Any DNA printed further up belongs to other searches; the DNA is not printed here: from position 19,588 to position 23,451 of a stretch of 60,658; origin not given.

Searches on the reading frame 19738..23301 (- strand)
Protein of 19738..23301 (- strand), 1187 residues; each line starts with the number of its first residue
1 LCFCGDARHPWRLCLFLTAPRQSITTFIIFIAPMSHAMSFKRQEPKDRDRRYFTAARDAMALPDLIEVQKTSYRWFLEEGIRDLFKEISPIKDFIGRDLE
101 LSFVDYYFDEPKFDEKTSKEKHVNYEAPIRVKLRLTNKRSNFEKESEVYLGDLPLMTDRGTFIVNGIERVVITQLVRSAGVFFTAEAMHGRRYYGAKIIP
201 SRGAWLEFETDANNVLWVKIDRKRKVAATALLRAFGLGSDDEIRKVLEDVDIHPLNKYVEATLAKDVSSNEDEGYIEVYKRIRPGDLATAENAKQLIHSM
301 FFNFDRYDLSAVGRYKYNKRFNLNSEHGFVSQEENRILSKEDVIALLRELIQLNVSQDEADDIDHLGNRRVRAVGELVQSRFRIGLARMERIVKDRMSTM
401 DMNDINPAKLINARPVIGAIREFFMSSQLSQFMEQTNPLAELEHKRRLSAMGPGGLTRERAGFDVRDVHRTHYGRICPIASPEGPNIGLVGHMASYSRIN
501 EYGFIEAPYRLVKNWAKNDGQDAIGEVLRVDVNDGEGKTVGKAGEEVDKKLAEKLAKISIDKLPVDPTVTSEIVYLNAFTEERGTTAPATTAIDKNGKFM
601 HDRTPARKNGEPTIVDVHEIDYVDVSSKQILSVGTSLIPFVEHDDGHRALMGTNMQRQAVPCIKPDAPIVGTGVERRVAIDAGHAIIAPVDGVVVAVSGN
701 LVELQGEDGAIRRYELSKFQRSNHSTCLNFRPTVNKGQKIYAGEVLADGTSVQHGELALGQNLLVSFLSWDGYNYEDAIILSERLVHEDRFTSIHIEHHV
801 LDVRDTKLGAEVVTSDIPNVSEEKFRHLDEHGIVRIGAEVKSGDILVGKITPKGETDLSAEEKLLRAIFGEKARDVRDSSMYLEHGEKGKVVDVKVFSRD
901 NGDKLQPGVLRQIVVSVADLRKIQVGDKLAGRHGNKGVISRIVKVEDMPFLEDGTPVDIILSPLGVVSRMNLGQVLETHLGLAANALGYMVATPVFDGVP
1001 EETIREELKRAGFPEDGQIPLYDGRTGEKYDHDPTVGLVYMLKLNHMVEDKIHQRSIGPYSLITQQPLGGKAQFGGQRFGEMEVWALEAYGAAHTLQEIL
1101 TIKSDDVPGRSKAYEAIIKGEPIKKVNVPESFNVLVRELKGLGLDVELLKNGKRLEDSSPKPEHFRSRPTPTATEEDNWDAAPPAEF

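Call 8: search_protein_families(library=pfam, proteins=[window:19738-23301:-])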
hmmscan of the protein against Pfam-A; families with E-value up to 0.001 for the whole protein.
window:19738-23301:- (1187 aa): 6 families
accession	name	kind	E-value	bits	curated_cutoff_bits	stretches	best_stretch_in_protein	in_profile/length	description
PF00562.33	RNA_pol_Rpb2_6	-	1.2e-125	419.9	23.4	1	700-1073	16-373/373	RNA polymerase Rpb2, domain 6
PF04561.19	RNA_pol_Rpb2_2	-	1.5e-27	97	21.7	1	178-372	2-190/190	RNA polymerase Rpb2, domain 2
PF04565.21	RNA_pol_Rpb2_3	-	4.7e-27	94.4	21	1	431-499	1-68/68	RNA polymerase Rpb2, domain 3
PF04560.25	RNA_pol_Rpb2_7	-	7.9e-27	93.9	32.1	1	1075-1149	1-85/87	RNA polymerase Rpb2, domain 7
PF04563.20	RNA_pol_Rpb2_1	-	4.9e-19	69.1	28.2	1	71-416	8-201/203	RNA polymerase beta subunit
PF10385.14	RNA_pol_Rpb2_45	-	1e-16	61.2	28.2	1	566-626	6-66/66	RNA polymerase beta subunit external 1 domain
